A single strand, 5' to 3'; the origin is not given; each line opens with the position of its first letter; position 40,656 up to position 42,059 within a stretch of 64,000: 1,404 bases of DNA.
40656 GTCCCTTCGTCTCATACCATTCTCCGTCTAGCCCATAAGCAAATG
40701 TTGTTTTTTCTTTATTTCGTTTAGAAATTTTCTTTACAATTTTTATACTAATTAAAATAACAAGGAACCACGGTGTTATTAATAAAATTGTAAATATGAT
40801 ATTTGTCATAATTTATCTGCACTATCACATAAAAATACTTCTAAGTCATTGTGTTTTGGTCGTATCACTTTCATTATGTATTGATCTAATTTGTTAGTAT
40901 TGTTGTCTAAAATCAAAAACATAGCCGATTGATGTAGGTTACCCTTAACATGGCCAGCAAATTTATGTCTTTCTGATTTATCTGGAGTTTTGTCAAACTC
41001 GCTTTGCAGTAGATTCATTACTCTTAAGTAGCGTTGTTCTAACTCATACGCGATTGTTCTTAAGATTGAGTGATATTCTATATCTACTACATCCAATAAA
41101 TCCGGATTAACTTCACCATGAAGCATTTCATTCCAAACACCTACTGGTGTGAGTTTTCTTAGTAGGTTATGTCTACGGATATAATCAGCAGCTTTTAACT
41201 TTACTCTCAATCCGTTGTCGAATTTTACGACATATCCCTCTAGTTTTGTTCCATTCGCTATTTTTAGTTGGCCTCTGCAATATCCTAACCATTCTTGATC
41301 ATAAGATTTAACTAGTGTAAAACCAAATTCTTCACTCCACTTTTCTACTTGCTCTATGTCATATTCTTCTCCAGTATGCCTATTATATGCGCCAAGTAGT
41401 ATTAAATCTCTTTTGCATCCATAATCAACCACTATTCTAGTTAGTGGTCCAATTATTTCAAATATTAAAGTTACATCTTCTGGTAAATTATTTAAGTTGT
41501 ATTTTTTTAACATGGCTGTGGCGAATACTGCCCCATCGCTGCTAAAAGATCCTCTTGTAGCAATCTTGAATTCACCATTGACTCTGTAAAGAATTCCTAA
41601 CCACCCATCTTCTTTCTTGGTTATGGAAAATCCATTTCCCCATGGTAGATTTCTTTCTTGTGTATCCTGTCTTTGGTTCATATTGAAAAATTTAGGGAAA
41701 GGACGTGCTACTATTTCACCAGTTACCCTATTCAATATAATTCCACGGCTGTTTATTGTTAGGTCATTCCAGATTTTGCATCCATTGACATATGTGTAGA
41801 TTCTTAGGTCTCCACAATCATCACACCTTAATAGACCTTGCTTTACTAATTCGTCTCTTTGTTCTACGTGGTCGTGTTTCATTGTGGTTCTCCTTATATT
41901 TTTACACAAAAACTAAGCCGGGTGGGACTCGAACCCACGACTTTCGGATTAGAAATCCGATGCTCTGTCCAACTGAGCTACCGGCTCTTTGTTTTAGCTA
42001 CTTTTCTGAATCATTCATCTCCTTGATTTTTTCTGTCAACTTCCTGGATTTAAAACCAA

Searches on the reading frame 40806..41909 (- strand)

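Call 13: search_protein_families(library=phrogs, proteins=[window:40806-41909:-])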
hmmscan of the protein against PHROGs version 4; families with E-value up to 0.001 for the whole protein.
window:40806-41909:- (367 aa): 3 families
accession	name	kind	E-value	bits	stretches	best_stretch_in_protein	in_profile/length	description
phrog_562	-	tail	2.7e-53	182.2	1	30-351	30-362/377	RNA ligase and tail fiber protein attachment catalyst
phrog_8238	-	DNA, RNA and nucleotide metabolism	9.1e-18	64.7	1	45-244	449-671/737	RNA ligase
phrog_21952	-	DNA, RNA and nucleotide metabolism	9.9e-08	32.9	1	44-112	37-107/327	RNA ligase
